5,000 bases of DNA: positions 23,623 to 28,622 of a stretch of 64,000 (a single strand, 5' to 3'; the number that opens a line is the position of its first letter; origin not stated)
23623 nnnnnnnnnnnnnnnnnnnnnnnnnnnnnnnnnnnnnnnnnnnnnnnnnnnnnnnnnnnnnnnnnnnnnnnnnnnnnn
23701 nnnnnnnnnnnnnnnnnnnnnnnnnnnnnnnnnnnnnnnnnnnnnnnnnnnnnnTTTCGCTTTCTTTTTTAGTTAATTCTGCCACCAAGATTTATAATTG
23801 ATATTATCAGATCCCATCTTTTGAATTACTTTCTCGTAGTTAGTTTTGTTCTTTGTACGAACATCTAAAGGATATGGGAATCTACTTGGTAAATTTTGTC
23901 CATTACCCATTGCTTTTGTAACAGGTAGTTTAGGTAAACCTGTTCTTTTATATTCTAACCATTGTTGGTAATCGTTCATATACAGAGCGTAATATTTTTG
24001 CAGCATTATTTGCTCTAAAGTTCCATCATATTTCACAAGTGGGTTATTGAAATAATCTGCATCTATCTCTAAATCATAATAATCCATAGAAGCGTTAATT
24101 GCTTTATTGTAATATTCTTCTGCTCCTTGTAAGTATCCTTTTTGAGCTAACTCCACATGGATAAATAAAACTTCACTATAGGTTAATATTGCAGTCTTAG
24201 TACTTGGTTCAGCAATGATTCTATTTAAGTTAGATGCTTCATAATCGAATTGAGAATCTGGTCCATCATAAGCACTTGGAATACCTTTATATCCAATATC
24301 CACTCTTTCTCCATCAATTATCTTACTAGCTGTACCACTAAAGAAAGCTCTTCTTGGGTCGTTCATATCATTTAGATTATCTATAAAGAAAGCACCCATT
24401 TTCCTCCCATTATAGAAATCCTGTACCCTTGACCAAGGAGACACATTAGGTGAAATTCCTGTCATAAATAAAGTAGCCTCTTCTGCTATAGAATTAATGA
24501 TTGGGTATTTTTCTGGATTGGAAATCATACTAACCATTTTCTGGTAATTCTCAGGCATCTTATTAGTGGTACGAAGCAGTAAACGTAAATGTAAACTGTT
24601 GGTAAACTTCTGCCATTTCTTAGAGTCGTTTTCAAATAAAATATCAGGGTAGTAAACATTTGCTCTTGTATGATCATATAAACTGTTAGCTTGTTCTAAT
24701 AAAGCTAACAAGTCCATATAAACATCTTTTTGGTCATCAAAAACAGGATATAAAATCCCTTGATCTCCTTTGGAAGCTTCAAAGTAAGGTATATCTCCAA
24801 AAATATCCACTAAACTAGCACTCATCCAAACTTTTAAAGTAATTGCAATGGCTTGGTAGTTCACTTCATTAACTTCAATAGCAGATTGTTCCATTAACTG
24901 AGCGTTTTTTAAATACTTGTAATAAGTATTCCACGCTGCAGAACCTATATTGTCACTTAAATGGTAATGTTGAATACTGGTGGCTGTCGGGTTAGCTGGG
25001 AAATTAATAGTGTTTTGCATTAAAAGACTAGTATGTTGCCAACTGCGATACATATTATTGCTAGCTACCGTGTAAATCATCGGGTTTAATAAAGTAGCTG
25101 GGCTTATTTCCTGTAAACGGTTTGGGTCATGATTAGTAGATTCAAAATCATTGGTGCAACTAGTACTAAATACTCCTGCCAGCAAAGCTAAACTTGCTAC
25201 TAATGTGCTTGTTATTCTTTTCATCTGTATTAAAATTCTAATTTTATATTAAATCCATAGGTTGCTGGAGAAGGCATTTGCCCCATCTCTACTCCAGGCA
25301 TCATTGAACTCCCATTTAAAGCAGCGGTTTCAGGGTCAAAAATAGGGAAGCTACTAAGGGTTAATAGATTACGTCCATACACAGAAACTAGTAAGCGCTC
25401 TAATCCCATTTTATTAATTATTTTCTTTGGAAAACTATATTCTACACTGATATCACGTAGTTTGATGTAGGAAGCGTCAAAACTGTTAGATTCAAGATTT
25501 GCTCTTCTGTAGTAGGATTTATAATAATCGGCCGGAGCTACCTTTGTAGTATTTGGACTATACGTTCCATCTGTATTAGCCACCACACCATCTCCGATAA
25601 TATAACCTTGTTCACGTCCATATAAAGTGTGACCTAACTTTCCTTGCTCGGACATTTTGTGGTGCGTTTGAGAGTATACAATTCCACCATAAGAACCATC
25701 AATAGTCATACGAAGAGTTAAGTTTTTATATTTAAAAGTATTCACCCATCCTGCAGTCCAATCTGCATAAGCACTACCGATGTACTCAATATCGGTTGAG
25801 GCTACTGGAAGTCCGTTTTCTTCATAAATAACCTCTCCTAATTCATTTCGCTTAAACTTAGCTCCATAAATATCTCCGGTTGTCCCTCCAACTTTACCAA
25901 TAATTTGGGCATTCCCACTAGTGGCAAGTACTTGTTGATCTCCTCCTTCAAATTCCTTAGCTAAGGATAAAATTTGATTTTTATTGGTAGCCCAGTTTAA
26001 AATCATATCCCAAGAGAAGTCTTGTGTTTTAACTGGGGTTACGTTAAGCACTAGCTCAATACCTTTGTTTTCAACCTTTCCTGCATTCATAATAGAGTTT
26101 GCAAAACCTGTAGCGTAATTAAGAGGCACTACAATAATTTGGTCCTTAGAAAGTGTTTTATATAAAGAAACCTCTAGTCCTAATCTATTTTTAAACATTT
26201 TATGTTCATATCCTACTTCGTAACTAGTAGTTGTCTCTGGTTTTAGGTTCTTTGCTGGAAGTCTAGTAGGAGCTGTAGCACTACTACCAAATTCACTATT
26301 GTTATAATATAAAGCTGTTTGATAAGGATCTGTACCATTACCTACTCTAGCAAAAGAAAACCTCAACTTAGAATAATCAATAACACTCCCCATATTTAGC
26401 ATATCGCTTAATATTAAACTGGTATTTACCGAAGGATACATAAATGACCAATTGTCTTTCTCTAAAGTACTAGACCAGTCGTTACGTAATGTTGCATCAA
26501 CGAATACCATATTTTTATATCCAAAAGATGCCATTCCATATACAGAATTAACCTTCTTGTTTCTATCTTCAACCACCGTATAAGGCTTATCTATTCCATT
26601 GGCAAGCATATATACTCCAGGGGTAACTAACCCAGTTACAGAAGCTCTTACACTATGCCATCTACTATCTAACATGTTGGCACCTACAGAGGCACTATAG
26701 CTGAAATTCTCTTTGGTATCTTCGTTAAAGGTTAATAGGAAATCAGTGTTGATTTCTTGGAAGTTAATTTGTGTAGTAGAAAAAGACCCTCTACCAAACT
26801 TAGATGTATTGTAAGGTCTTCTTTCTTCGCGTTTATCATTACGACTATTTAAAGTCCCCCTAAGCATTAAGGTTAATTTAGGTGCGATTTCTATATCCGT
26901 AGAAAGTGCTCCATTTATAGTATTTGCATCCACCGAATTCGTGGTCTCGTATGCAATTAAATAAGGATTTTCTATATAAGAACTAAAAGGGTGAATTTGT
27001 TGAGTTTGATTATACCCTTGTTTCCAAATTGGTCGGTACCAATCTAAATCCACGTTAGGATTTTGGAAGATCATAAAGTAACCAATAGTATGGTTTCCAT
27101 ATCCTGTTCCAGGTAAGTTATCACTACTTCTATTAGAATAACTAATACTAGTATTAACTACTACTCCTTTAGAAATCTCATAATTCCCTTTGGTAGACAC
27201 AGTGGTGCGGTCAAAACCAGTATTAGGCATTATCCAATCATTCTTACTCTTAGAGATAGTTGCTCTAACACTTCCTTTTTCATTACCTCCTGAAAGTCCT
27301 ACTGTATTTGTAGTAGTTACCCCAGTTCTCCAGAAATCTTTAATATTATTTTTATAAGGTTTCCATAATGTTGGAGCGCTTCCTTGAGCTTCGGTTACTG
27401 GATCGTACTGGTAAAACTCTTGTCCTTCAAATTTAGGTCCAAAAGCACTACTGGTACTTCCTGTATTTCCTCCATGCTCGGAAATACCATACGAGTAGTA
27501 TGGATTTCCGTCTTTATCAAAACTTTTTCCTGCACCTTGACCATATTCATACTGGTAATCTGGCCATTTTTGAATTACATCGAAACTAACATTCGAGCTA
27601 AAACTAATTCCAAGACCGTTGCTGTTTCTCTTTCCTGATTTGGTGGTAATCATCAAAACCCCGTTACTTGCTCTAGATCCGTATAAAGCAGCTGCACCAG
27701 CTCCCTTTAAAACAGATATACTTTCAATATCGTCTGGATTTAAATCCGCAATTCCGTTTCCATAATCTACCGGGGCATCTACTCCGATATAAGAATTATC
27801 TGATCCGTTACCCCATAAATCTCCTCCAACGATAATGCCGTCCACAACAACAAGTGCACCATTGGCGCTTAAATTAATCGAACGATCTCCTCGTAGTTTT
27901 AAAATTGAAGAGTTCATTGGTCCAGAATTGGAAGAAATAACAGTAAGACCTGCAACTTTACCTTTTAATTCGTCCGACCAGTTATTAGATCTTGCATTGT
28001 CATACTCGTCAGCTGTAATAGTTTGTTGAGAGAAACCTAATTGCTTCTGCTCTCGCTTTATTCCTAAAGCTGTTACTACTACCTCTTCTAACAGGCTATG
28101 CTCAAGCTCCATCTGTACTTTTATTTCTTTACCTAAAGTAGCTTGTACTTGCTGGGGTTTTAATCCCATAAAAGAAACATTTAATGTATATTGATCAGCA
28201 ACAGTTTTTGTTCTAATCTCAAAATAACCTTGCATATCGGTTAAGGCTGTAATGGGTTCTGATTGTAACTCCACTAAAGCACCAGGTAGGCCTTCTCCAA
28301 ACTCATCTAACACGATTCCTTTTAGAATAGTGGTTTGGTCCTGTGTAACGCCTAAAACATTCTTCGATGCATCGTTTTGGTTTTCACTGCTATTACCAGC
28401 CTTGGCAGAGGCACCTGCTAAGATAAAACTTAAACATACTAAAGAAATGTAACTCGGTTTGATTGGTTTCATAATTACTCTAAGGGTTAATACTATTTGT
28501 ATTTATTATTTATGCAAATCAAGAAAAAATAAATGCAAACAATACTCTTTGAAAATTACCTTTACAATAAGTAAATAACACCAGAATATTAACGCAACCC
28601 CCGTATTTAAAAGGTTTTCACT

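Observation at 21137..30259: Composite-transposon-like island: SusC-SusD-Tat phosphoesterase cassette between two IS4 direct repeats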

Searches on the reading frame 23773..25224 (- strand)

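Call 5: search_protein_families(library=pfam, proteins=[window:23773-25224:-])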
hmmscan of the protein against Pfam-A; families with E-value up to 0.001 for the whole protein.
window:23773-25224:- (483 aa): 2 families
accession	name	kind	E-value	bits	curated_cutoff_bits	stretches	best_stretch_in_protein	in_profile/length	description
PF12771.13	SusD-like_2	-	2.9e-114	382.6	27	1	34-452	1-415/415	Starch-binding associating with outer membrane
PF12741.13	SusD-like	-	5.5e-48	164.6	27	2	60-392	40-369/495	Susd and RagB outer membrane lipoprotein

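Call 6: search_protein_families(library=ncbifam, proteins=[window:23773-25224:-])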
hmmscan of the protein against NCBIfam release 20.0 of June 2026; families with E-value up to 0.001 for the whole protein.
window:23773-25224:- (483 aa): 0 families

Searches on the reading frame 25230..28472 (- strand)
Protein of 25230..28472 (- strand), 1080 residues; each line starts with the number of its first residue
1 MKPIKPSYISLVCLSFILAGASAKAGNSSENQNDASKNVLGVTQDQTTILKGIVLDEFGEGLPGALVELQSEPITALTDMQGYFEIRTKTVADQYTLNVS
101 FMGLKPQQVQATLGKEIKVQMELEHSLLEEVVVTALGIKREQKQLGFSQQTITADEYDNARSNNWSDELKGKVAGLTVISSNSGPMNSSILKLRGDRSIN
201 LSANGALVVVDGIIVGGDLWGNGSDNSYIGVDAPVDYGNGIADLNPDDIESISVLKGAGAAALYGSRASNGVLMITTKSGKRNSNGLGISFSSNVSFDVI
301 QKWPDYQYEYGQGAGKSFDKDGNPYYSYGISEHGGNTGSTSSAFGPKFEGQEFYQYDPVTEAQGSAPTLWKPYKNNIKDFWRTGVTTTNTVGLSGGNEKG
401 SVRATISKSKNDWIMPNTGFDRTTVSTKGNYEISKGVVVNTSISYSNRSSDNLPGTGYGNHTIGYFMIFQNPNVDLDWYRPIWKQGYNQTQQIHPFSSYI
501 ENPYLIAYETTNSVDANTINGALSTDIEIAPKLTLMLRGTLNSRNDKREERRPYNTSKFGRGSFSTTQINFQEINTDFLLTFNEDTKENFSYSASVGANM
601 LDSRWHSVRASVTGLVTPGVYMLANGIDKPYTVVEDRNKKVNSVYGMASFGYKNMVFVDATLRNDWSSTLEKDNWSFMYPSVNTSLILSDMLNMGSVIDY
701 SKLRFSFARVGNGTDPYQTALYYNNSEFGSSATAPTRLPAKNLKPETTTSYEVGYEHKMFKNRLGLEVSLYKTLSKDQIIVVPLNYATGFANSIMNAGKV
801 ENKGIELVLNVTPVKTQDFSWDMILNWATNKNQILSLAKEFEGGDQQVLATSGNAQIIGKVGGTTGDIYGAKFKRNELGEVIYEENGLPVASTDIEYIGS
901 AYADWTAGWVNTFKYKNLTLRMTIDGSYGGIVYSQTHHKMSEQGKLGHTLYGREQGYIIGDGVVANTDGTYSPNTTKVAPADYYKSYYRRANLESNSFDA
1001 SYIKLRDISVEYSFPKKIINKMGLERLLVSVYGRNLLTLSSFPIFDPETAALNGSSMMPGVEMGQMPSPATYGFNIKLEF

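Call 5: search_protein_families(library=pfam, proteins=[window:25230-28472:-])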
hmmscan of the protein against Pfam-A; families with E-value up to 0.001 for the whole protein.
window:25230-28472:- (1080 aa): 3 families
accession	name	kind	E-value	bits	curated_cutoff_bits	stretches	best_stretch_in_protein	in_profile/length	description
PF07715.20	Plug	-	5.4e-15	56.2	23.9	1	143-272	3-107/107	TonB-dependent Receptor Plug Domain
PF13715.12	CarbopepD_reg_2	-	1.8e-13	50.8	32.2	1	51-133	2-88/88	CarboxypepD_reg-like domain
PF13620.12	CarboxypepD_reg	-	7e-09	36.4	32.3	1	50-120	2-78/82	Carboxypeptidase regulatory-like domain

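Call 6: search_protein_families(library=ncbifam, proteins=[window:25230-28472:-])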
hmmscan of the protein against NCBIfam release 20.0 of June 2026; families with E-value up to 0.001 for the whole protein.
window:25230-28472:- (1080 aa): 3 families
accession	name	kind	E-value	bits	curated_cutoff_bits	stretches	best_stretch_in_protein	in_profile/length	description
TIGR04056.1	OMP_RagA_SusC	subfamily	3.4e-171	571.8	368.25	1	50-1080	3-981/981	SusC/RagA family TonB-linked outer membrane protein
TIGR04057.1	SusC_RagA_signa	signature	2.1e-16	59.4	46.2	1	248-278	1-31/31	SusC/RagA subfamily TonB-dependent outer membrane receptor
NF053590.1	TonB_dep_TOL0244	equivalog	0.00018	20.2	645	0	244-286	107-147/604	TOL_0244 family TonB-dependent receptor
